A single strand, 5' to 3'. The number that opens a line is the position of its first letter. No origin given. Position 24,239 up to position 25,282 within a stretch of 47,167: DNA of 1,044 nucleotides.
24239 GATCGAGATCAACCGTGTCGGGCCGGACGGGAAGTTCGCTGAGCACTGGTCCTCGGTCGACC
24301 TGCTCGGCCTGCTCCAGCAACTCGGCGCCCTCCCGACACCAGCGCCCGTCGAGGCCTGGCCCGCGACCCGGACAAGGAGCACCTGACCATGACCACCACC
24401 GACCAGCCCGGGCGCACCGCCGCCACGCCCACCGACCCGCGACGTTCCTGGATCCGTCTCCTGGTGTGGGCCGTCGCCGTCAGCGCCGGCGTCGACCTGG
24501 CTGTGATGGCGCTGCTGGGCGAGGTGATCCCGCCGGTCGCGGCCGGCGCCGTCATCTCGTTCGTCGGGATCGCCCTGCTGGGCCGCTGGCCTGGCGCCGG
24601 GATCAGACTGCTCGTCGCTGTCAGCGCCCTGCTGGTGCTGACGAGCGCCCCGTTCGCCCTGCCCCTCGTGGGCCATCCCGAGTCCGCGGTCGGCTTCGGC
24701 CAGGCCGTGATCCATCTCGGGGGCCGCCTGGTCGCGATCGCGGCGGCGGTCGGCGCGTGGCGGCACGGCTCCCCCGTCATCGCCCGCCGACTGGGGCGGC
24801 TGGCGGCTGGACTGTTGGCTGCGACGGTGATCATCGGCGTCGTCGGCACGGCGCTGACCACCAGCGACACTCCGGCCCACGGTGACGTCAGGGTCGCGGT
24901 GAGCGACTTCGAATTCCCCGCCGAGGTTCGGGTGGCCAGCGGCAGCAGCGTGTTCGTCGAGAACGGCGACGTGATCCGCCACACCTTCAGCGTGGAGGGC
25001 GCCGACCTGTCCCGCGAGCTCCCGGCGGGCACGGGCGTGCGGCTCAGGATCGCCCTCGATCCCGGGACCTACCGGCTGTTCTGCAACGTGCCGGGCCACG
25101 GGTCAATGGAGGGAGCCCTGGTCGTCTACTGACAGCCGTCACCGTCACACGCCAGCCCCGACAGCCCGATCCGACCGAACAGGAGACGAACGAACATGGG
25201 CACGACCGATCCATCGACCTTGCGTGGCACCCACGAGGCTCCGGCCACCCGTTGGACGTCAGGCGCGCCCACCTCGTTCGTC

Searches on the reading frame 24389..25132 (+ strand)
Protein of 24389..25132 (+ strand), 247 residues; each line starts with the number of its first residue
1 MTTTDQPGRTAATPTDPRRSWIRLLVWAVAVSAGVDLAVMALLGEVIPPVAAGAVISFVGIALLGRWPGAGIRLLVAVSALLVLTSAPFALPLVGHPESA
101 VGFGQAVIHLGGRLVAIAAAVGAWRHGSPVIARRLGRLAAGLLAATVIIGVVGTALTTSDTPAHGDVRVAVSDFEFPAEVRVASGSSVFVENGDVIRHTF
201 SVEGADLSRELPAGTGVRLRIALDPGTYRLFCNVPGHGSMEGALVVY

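Call 3: search_protein_families(library=pfam, proteins=[window:24389-25132:+], max_evalue=0.1)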
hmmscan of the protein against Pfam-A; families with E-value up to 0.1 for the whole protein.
window:24389-25132:+ (247 aa): 2 families
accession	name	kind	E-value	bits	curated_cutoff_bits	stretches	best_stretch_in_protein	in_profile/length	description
PF13473.12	Cupredoxin_1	-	1.4e-06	28.7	27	1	149-246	5-104/104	Cupredoxin-like domain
PF00127.26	Copper-bind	-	0.035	15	21.2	0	177-246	16-98/99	Copper binding proteins, plastocyanin/azurin family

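Call 6: search_protein_families(library=ncbifam, proteins=[window:24389-25132:+], max_evalue=0.1)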
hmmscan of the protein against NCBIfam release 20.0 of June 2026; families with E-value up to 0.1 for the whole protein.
window:24389-25132:+ (247 aa): 0 families

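Call 15: find_homologous_proteins(query=window:24389-25132:+, max_evalue=0.001)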
Query window:24389-25132:+ (247 aa): 36 proteins with E <= 0.001 among 8000 candidates.
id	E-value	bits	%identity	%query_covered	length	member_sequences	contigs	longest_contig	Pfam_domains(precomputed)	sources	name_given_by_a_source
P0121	5.1e-150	516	100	100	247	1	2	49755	PF13473.13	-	-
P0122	6.5e-89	316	67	100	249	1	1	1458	PF13473.13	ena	-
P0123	3.4e-83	297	62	100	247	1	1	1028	PF13473.13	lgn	-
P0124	1.8e-82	295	62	99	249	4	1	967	PF13473.13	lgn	-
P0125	2.5e-81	291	60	99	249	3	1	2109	PF13473.13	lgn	-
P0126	8.0e-79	283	59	100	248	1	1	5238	PF13473.13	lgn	-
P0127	9.0e-78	279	59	100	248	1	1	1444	PF13473.13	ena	-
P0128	1.9e-77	278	57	99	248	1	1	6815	PF13473.13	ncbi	-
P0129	4.2e-77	277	58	100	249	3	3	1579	PF13473.13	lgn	-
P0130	1.1e-75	272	62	92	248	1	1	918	-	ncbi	-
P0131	1.3e-75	272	57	100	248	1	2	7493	PF13473.13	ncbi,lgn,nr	ncbi:MAG: cupredoxin domain-containing protein [Actinomycetota bacterium]|nr:cupredoxin domain-conta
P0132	5.3e-75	270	57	100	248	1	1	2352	PF13473.13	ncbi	-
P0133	1.5e-74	269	55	99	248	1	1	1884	PF13473.13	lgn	-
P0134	1.8e-74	268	57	100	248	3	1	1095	PF13473.13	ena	-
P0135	2.0e-73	265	55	100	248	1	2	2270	PF13473.13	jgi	jgi:plastocyanin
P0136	1.9e-72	262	56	100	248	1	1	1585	PF13473.13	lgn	-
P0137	1.4e-71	259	54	100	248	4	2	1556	PF13473.13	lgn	-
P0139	1.3e-65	239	52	100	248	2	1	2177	PF13473.13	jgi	jgi:plastocyanin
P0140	1.6e-65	239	52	100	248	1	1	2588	PF13473.13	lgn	-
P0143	1.7e-63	232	51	100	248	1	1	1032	PF13473.13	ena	-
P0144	2.6e-63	232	52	100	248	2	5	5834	PF13473.13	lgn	-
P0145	2.8e-63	232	55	92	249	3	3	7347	PF13473.13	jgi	jgi:plastocyanin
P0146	1.8e-61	226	55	92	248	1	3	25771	-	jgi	jgi:hypothetical protein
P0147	1.3e-59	220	52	96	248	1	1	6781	PF13473.13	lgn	-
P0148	6.8e-58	214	49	100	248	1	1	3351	PF13473.13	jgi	jgi:plastocyanin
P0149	6.9e-58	214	51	99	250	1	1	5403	PF13473.13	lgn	-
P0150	7.3e-58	214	53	92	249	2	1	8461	PF13473.13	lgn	-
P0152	6.1e-55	204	46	100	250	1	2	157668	PF13473.13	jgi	jgi:plastocyanin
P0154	1.3e-54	203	52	92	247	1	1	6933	PF13473.13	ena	-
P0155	8.9e-31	125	40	82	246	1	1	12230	PF13473.13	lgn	-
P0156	1.8e-21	95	40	82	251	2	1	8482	PF13473.13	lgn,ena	-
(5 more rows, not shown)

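Call 16: find_encoding_contigs(protein=P0152, flank=5000, max_places=2)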
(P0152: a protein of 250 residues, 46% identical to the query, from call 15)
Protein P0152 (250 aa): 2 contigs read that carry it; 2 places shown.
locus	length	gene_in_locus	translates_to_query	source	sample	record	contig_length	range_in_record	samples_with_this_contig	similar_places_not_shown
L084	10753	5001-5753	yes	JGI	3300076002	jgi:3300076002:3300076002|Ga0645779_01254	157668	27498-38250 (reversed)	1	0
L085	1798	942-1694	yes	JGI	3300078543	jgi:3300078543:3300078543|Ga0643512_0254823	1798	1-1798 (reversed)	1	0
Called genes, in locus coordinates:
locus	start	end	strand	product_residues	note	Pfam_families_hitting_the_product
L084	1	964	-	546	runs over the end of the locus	PF00270:DEAD, PF04851:ResIII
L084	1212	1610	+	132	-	PF02656:DUF202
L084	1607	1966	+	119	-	PF02656:DUF202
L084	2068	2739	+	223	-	PF00072:Response_reg, PF00196:GerE, PF08281:Sigma70_r4_2 (weak)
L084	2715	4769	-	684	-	PF07730:HisKA_3, PF02518:HATPase_c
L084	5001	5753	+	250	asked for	PF13473:Cupredoxin_1 (weak)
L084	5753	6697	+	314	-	PF00561:Abhydrolase_1, PF12146:Hydrolase_4, PF12697:Abhydrolase_6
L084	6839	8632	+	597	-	-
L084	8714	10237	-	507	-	PF13361:UvrD_C, PF13538:UvrD_C_2 (weak), PF00570:HRDC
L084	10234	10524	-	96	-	PF05685:Uma2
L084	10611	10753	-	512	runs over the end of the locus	PF00580:UvrD-helicase, PF13604:AAA_30 (faint), PF13245:AAA_19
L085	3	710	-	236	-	?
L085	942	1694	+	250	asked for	PF13473:Cupredoxin_1 (weak)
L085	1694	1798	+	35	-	?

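Call 17: find_encoding_contigs(protein=P0146, flank=5000, max_places=2)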
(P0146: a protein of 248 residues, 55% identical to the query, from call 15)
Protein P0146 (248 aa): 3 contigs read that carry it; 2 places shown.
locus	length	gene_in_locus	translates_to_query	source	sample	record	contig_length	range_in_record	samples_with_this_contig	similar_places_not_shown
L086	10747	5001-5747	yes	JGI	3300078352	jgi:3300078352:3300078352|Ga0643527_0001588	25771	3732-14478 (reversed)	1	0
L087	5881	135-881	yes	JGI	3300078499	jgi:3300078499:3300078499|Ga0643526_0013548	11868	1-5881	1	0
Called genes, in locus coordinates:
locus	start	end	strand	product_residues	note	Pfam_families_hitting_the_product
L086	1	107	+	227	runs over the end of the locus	-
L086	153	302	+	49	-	-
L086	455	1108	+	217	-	PF02371:Transposase_20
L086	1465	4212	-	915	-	PF01381:HTH_3, PF13443:HTH_26 (faint), PF13560:HTH_31, PF00931:NB-ARC (weak), PF13401:AAA_22, PF25872:HTH_77 (weak), PF17874:TPR_MalT (faint), PF13424:TPR_12 (weak), +1 more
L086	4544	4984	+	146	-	PF07366:SnoaL, PF12680:SnoaL_2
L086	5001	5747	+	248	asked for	-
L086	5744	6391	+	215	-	-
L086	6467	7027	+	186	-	-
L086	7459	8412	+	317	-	PF08240:ADH_N, PF00107:ADH_zinc_N, PF13602:ADH_zinc_N_2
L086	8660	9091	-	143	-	-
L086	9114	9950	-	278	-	PF16697:Yop-YscD_cpl, PF00498:FHA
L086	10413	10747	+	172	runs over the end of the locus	-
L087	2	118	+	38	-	?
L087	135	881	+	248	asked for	-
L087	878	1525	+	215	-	-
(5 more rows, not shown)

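Call 18: find_encoding_contigs(protein=P0131, flank=5000, max_places=2)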
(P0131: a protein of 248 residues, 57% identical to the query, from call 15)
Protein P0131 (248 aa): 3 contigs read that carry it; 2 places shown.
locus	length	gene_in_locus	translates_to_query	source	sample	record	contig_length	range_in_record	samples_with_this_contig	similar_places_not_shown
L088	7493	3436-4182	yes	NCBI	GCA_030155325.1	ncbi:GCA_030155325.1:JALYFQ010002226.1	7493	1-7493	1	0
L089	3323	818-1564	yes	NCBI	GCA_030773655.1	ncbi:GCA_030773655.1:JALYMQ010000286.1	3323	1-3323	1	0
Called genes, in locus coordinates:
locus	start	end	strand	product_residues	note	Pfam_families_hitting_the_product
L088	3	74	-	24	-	?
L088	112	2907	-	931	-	PF13560:HTH_31, PF01381:HTH_3, PF13424:TPR_12 (faint), PF00931:NB-ARC (weak), PF13401:AAA_22, PF25872:HTH_77 (weak), PF17874:TPR_MalT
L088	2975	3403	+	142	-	PF07366:SnoaL, PF12680:SnoaL_2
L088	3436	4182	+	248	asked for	PF13473:Cupredoxin_1 (weak)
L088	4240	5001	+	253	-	-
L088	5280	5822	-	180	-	PF19739:DUF6228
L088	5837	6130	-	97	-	-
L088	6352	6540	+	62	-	-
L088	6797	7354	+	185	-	PF04229:GrpB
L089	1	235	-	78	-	PF13560:HTH_31, PF01381:HTH_3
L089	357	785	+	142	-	PF07366:SnoaL, PF12680:SnoaL_2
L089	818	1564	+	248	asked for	PF13473:Cupredoxin_1 (weak)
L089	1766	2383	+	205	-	-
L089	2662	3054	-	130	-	PF19739:DUF6228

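Call 37: find_related_loci(query=window:24389-25132:+, collection=metagenome_contigs, flank=5000)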
Query window:24389-25132:+ (247 aa) in metagenome_contigs; peptide patterns used: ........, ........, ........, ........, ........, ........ (x = any residue, [..] = any of these).
600 stretches matched a pattern (row limit reached: there are more); 1 encode a relative of the query (tblastn E <= 1e-3); 1 distinct loci.
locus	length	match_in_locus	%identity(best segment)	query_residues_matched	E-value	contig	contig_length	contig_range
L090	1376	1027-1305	37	162-246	5e-9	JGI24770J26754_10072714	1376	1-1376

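Call 38: find_encoding_contigs(protein=P0150, flank=5000, max_places=2)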
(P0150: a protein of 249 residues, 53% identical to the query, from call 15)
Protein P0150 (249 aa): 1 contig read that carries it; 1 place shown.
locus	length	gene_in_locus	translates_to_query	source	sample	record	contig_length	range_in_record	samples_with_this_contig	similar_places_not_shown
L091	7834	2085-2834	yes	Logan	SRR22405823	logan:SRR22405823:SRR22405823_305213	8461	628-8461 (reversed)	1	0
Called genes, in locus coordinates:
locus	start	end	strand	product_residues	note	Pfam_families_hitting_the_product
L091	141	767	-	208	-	-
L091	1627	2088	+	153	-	PF07366:SnoaL, PF12680:SnoaL_2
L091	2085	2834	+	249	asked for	PF13473:Cupredoxin_1 (weak)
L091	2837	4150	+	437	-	PF00201:UDPGT, PF06722:EryCIII-like_C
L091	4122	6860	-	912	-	PF01381:HTH_3, PF13560:HTH_31, PF00931:NB-ARC (weak), PF13401:AAA_22, PF25872:HTH_77 (weak), PF13424:TPR_12 (weak), PF17874:TPR_MalT (weak), PF13424:TPR_12 (weak), +2 more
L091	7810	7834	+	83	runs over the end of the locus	-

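Call 39: find_encoding_contigs(protein=P0155, flank=5000, max_places=2)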
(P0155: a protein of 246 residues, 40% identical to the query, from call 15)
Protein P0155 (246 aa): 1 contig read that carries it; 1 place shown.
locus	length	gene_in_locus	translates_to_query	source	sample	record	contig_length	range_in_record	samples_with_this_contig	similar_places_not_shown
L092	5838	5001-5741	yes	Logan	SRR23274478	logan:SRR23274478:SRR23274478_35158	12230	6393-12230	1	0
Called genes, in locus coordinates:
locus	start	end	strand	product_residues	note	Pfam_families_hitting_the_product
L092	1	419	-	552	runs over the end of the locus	PF27448:Rph_4th (weak), PF00391:PEP-utilizers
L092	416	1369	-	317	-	PF00891:Methyltransf_2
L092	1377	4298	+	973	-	PF10923:BrxC_BrxD (weak), PF13191:AAA_16, PF00196:GerE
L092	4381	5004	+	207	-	-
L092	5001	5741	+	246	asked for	PF13473:Cupredoxin_1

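Call 40: find_encoding_contigs(protein=P0126, flank=5000, max_places=2)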
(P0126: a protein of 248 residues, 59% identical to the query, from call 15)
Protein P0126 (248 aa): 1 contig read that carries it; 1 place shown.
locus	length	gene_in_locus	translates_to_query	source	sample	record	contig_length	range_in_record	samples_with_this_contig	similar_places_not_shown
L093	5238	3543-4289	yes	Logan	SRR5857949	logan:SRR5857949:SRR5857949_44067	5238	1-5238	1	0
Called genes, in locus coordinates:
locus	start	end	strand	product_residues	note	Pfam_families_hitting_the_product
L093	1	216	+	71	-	?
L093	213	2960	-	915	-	PF01381:HTH_3, PF13560:HTH_31, PF00931:NB-ARC (weak), PF13191:AAA_16 (weak), PF13401:AAA_22, PF25872:HTH_77 (weak), PF13424:TPR_12 (weak), PF17874:TPR_MalT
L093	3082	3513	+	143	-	PF07366:SnoaL, PF12680:SnoaL_2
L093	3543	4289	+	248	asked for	PF13473:Cupredoxin_1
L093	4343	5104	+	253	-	-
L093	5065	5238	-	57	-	?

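Call 44: predict_structure(alignment_id=A2)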
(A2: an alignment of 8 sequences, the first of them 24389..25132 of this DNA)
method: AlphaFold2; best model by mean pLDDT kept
length: 247 residues; sequences in the alignment: 8
mean_pLDDT: 79.8   pTM: 0.61
mean pLDDT of the five models: 79.8, 76.6, 75.8, 75.0, 70.2
residues with pLDDT >= 90: 67; 70-90: 130; 50-70: 38; < 50: 12
segments of 3 or more residues with pLDDT < 50: 1-3, 5-13
pLDDT, mean of each block of 10 residues (from residue 1): 41 63 89 83 73 89 86 90 78 60 75 88 78 77 72 58 88 89 93 83 89 84 94 84 95
secondary structure, 60 per line:
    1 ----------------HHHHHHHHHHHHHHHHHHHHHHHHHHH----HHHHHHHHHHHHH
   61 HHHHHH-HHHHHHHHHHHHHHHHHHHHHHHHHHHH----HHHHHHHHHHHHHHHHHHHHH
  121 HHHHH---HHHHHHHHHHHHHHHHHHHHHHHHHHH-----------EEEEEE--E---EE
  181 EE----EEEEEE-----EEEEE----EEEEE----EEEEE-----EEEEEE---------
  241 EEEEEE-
elements in order: H17-43 H48-66 H68-95 H100-125 H129-155 E167-172 E179-182 E187-192 E198-202 E207-211 E216-220 E226-231 E241-246

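Call 67: fold_search(model_id=the predicted structure, library=pdb)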
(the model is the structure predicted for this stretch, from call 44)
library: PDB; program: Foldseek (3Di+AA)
matches with E <= 10: 709; with E <= 0.001: 91
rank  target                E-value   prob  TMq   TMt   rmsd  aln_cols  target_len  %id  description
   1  5ndc_B                1.5e-07  1.00  0.28  0.39   9.2       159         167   24  Structure of ba3-type cytochrome c oxidase from Thermus thermophilus by serial femtosecond crystallography (released 2017-08-23)
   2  2qpe_B                4.8e-07  1.00  0.29  0.42   9.2       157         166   24  An unexpected outcome of surface-engineering an integral membrane protein: Improved crystallization of cytochrome ba3  (released 2007-12-11)
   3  1ehk_B                1.0e-06  1.00  0.28  0.39   9.0       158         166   24  CRYSTAL STRUCTURE OF THE ABERRANT BA3-CYTOCHROME-C OXIDASE FROM THERMUS THERMOPHILUS (released 2001-02-22)
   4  5u7n_B                1.6e-06  1.00  0.29  0.56   5.9        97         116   27  CRYSTAL STRUCTURE OF A CHIMERIC CUA DOMAIN (SUBUNIT II) OF CYTOCHROME BA3 FROM THERMUS THERMOPHILUS WITH THE AMICYANIN (released 2017-11-22)
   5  1id2_A                2.1e-06  1.00  0.31  0.67   2.4        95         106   22  CRYSTAL STRUCTURE OF AMICYANIN FROM PARACOCCUS VERSUTUS (THIOBACILLUS VERSUTUS) (released 2001-04-11)
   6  5u7n_G                2.1e-06  1.00  0.28  0.55   5.9        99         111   27  CRYSTAL STRUCTURE OF A CHIMERIC CUA DOMAIN (SUBUNIT II) OF CYTOCHROME BA3 FROM THERMUS THERMOPHILUS WITH THE AMICYANIN (released 2017-11-22)
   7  3ply_A                2.2e-06  1.00  0.30  0.65   2.7        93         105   22  Structure of Oxidized P96G Mutant of Amicyanin (released 2011-02-09)
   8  4hcf_B                2.3e-06  1.00  0.32  0.75   2.5        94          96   22  Crystal Structure of Uncharacterized Cupredoxin-like Domain Protein Cupredoxin_1 with Copper Bound from Bacillus anthr (released 2012-10-17)
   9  2cua_A                2.6e-06  1.00  0.29  0.54   6.0       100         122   28  THE CUA DOMAIN OF CYTOCHROME BA3 FROM THERMUS THERMOPHILUS (released 1999-05-28)
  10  6pty_A                2.9e-06  1.00  0.27  0.51   6.1       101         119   26  Soluble model of human CuA (Tt3Lh) (released 2019-11-20)
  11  5u7n_D                3.2e-06  1.00  0.28  0.54   5.9        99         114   27  CRYSTAL STRUCTURE OF A CHIMERIC CUA DOMAIN (SUBUNIT II) OF CYTOCHROME BA3 FROM THERMUS THERMOPHILUS WITH THE AMICYANIN (released 2017-11-22)
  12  2cua_B                3.4e-06  1.00  0.29  0.51   6.0       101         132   28  THE CUA DOMAIN OF CYTOCHROME BA3 FROM THERMUS THERMOPHILUS (released 1999-05-28)
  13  7deg_B                3.4e-06  1.00  0.27  0.42   9.5       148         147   22  Cryo-EM structure of a heme-copper terminal oxidase dimer provides insights into its catalytic mechanism (released 2021-08-04)
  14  5u7n_E                4.4e-06  1.00  0.28  0.54   5.9        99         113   28  CRYSTAL STRUCTURE OF A CHIMERIC CUA DOMAIN (SUBUNIT II) OF CYTOCHROME BA3 FROM THERMUS THERMOPHILUS WITH THE AMICYANIN (released 2017-11-22)
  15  1sfd_A                4.9e-06  1.00  0.30  0.64   2.8        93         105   24  oxidized form of amicyanin mutant P94F (released 2004-07-27)
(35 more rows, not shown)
